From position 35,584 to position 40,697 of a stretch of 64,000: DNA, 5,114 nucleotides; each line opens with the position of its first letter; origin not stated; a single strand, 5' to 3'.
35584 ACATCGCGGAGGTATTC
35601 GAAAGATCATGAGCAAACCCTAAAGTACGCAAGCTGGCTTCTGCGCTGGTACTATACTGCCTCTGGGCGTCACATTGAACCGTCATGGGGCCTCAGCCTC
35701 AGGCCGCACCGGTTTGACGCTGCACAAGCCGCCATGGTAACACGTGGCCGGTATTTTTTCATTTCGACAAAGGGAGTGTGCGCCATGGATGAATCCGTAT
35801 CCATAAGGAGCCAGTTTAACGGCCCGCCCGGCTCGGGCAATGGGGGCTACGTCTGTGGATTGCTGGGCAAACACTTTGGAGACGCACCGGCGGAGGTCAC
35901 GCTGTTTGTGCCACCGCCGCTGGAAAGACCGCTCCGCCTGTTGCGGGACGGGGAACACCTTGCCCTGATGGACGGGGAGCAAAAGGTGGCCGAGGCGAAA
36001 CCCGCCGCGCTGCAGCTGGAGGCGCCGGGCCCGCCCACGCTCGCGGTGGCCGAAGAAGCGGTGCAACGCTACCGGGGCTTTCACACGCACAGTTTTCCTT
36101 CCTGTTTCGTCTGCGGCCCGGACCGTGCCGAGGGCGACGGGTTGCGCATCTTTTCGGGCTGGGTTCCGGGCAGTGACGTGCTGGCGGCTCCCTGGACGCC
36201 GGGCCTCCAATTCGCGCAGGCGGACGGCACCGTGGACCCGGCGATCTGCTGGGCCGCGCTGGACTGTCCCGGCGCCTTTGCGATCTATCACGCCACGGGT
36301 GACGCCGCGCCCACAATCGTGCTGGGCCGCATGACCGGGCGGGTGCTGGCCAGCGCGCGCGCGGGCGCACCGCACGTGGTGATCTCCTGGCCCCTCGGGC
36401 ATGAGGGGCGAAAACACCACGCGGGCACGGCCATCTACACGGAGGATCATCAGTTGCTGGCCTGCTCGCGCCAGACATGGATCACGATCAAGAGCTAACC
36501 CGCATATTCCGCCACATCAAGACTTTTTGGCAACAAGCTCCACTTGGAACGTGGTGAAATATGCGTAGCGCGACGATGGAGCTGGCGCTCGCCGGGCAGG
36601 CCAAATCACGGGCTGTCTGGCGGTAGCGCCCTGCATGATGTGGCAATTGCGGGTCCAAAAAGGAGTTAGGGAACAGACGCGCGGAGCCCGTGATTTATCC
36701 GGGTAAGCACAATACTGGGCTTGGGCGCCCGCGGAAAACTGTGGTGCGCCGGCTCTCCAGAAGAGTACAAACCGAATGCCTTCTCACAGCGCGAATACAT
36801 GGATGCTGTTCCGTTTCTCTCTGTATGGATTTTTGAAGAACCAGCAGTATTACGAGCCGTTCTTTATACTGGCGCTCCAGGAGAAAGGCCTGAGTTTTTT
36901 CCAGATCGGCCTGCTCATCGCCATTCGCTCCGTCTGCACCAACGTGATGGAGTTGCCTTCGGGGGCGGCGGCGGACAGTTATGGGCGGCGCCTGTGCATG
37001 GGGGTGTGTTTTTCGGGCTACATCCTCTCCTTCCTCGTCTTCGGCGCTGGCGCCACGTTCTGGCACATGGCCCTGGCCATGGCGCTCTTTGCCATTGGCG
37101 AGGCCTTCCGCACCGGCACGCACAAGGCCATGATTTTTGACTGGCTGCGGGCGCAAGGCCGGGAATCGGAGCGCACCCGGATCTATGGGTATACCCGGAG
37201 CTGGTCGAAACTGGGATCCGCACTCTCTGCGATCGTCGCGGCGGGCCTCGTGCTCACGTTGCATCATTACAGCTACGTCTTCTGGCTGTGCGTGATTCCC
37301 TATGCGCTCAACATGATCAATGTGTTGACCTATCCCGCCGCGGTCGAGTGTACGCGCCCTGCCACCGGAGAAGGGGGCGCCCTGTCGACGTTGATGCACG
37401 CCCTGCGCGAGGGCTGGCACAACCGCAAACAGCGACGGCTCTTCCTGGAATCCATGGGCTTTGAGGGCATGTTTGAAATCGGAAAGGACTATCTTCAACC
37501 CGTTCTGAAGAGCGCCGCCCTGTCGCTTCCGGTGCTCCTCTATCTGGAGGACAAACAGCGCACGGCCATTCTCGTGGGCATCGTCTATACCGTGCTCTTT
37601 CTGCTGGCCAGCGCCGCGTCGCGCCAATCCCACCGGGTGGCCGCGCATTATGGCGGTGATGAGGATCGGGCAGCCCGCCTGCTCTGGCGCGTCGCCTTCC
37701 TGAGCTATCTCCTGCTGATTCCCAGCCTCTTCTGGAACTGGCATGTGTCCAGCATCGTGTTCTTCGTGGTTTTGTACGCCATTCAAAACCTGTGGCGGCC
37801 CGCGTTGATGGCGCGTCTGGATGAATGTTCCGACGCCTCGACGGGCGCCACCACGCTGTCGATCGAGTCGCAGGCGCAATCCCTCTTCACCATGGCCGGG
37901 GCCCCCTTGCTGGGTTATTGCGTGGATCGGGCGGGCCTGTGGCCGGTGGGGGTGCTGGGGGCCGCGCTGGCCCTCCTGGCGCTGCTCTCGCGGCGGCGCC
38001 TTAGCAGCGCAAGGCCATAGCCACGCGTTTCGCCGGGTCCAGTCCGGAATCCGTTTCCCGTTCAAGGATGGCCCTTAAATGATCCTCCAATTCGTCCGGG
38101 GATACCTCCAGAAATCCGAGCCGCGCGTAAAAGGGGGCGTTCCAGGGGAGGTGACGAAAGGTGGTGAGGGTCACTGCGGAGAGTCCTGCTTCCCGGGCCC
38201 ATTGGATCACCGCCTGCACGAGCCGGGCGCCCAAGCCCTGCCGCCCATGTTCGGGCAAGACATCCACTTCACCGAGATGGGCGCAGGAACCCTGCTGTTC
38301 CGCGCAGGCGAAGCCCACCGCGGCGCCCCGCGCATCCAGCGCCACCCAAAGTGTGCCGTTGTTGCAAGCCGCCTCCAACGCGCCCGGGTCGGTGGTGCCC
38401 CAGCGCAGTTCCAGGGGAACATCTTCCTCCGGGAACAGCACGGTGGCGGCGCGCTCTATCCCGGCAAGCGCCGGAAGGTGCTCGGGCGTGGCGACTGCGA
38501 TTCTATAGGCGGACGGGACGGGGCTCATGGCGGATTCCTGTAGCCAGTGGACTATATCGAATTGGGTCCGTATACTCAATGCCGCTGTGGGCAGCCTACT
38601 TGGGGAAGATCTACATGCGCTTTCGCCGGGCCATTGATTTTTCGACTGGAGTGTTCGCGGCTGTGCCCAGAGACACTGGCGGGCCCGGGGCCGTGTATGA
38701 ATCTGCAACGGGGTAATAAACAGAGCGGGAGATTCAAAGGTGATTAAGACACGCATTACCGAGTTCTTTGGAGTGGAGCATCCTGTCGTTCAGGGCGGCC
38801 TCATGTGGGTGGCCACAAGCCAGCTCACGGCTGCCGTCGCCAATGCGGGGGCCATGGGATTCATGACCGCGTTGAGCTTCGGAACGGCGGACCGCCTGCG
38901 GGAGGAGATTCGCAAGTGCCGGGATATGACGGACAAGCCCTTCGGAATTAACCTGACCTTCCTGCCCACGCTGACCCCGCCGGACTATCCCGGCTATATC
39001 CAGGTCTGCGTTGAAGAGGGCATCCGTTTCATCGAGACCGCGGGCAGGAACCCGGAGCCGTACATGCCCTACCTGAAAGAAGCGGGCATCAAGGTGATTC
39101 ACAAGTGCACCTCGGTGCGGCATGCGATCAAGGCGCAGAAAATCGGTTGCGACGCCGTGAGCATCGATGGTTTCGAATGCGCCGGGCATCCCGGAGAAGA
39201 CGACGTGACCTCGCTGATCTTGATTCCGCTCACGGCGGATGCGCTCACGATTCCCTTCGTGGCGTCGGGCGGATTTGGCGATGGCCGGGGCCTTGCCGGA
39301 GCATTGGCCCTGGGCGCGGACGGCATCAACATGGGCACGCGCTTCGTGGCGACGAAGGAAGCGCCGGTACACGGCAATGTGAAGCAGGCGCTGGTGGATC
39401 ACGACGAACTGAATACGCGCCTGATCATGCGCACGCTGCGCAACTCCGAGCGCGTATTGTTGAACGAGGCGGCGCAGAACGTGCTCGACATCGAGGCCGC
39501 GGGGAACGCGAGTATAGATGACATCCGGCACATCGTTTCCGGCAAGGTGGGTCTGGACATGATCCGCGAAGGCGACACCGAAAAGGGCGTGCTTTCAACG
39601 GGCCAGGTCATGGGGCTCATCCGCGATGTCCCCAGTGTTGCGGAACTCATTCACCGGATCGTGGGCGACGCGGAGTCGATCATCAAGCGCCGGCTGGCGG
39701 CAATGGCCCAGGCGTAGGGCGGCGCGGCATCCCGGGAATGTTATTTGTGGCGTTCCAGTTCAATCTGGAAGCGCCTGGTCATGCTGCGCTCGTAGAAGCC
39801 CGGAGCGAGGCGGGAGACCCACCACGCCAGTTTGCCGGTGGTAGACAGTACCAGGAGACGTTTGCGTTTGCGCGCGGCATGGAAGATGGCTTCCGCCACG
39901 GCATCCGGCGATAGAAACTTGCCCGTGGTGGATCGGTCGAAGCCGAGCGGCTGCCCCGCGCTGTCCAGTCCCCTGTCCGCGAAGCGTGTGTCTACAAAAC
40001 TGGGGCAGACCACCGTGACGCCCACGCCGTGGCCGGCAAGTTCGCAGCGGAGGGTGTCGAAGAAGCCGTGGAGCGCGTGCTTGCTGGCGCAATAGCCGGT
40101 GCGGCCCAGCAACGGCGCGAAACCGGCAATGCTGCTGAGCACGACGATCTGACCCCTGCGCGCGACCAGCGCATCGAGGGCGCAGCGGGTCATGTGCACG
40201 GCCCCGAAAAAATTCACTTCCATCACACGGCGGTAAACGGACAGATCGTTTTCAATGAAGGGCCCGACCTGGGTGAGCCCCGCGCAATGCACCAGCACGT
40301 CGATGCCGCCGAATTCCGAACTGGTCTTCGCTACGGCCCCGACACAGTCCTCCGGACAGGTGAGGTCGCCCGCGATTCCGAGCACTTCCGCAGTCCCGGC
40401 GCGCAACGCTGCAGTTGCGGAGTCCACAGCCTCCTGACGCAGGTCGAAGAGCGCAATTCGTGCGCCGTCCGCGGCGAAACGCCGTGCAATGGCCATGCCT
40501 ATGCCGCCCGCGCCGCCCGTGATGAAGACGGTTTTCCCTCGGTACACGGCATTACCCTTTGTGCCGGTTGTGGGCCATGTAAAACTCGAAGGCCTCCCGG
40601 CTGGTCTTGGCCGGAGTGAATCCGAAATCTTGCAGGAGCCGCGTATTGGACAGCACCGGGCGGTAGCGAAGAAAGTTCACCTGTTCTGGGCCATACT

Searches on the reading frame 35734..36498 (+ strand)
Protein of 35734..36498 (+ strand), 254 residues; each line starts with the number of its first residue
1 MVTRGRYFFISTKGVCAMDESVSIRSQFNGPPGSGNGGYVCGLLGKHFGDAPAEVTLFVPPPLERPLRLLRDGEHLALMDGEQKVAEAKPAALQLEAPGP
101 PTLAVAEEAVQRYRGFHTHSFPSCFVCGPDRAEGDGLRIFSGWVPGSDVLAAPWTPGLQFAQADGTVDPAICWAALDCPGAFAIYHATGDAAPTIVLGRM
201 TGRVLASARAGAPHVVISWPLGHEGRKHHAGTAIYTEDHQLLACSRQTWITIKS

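Call 30: search_protein_families(library=pfam, proteins=[window:35734-36498:+], max_evalue=0.001)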
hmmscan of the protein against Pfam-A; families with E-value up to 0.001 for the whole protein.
window:35734-36498:+ (254 aa): 0 families

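Call 31: find_homologous_proteins(query=window:35734-36498:+, max_evalue=1e-10)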
Query window:35734-36498:+ (254 aa): 7079 proteins with E <= 1e-10 among 8000 candidates; the best 120 are listed.
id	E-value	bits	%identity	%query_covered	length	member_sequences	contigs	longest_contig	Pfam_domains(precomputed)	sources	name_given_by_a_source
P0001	3.5e-160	550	100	93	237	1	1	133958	-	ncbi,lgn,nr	ncbi:MAG: hypothetical protein HYV27_15520 [Candidatus Hydrogenedentes bacterium]|nr:hypothetical pr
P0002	1.1e-74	269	56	92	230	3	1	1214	-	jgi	jgi:hypothetical protein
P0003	4.5e-73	264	55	92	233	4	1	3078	-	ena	-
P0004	3.5e-72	261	52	92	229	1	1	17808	-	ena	-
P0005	4.2e-72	261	54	93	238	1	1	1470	-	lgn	-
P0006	1.2e-71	259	51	94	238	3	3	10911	-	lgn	-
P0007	2.5e-71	258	51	94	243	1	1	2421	-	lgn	-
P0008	6.7e-71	257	53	92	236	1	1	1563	-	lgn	-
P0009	1.2e-70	256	52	93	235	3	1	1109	-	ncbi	-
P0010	3.1e-70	255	56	90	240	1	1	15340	-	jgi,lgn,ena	-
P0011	3.2e-70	255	51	93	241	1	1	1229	-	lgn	-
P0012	3.5e-70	255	52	91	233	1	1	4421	-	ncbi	-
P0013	3.7e-70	254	53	93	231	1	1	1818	-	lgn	-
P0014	5.0e-70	254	55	92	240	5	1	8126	-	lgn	-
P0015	5.8e-70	254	51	92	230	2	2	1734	-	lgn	-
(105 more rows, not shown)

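Call 35: find_encoding_contigs(protein=P0001, flank=10000, max_places=10)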
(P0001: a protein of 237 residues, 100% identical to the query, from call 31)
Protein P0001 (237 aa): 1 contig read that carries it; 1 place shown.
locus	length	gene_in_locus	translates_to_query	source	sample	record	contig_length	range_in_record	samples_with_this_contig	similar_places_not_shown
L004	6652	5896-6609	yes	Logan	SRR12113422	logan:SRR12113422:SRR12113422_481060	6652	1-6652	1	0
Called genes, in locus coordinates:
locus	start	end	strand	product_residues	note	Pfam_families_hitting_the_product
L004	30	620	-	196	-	-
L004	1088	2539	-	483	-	PF07394:DUF1501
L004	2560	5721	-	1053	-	PF07635:PSCyt1, PF07583:PSCyt2, PF13385:Laminin_G_3, PF07587:PSD1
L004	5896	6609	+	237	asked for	-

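Call 79: search_protein_families(library=ncbifam, proteins=[window:35785-36498:+], max_evalue=0.001)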
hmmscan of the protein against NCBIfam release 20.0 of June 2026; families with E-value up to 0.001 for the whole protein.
window:35785-36498:+ (237 aa): 0 families

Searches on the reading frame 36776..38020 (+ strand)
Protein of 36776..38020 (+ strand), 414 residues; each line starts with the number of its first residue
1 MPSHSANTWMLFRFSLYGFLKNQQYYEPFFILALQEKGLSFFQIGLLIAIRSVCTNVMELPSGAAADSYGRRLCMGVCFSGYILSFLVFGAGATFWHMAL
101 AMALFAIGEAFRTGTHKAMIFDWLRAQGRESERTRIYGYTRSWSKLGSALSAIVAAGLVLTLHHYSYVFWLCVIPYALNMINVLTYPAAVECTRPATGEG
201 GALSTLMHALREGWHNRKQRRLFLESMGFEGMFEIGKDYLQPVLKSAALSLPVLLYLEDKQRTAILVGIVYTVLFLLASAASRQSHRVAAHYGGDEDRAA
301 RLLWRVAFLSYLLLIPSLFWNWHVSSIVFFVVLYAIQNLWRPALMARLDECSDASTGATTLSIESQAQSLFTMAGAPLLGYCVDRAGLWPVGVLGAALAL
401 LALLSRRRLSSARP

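Call 30: search_protein_families(library=pfam, proteins=[window:36776-38020:+], max_evalue=0.001)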
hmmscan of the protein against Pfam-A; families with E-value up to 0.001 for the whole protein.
window:36776-38020:+ (414 aa): 2 families
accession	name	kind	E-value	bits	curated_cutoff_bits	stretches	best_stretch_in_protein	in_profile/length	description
PF07690.21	MFS_1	-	1.1e-20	74.3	33.4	1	28-403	17-285/347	Major Facilitator Superfamily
PF12832.13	MFS_1_like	-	2.1e-11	43.9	25.2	1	27-192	19-181/373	MFS_1 like family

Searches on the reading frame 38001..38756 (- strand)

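Call 60: search_protein_families(library=pfam, proteins=[window:38001-38756:-], max_evalue=0.0001)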
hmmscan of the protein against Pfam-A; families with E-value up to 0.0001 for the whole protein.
window:38001-38756:- (251 aa): 5 families
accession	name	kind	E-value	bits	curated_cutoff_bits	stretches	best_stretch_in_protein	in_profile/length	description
PF00583.31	Acetyltransf_1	-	1.1e-16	61.5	20.7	1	119-215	16-116/116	Acetyltransferase (GNAT) family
PF13508.13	Acetyltransf_7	-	2e-12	47.7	27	1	133-215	2-82/84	Acetyltransferase (GNAT) domain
PF13673.13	Acetyltransf_10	-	2.1e-09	37.9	23.6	1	126-229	21-121/128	Acetyltransferase (GNAT) domain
PF08445.16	FR47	-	8.2e-06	26.2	22.1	1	159-217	22-79/86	FR47-like protein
PF14542.12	Acetyltransf_CG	-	1.5e-05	25.5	30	1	144-199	9-65/80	GCN5-related N-acetyl-transferase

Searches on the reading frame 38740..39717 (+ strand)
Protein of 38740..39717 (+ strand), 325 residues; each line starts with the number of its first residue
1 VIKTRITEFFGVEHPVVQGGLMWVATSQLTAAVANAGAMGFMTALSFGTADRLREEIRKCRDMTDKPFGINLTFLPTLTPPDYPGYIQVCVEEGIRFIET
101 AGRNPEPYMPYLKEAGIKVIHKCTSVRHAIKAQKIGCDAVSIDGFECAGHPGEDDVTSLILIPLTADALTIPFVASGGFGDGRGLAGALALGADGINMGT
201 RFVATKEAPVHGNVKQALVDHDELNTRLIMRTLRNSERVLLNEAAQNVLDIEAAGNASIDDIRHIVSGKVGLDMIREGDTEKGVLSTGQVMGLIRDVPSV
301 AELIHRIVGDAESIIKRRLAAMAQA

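Call 60: search_protein_families(library=pfam, proteins=[window:38740-39717:+], max_evalue=0.0001)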
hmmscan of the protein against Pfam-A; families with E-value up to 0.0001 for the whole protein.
window:38740-39717:+ (325 aa): 2 families
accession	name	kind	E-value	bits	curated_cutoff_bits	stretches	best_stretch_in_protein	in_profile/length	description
PF03060.21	NMO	-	2.5e-59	201.8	28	1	4-308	2-329/331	Nitronate monooxygenase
PF00478.31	IMPDH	-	5.3e-07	29.4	25.6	0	152-211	189-248/345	IMP dehydrogenase / GMP reductase domain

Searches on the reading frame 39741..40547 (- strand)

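Call 60: search_protein_families(library=pfam, proteins=[window:39741-40547:-], max_evalue=0.0001)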
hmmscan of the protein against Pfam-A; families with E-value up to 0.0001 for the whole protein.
window:39741-40547:- (268 aa): 5 families
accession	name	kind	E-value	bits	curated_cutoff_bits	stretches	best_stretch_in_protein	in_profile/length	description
PF00106.31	adh_short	-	6.3e-52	176.3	26.6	1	5-190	1-187/195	short chain dehydrogenase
PF13561.12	adh_short_C2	-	3.3e-38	132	27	1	13-223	3-215/236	Enoyl-(Acyl carrier protein) reductase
PF08659.16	KR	-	8.5e-18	65.3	22.6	1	6-167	2-164/180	KR domain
PF23441.1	SDR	-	5.2e-07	29.7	27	1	5-194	8-203/258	SDR-like rossmann domain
PF01370.27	Epimerase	-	1.5e-06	28.3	20.9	1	7-139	1-115/240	NAD dependent epimerase/dehydratase family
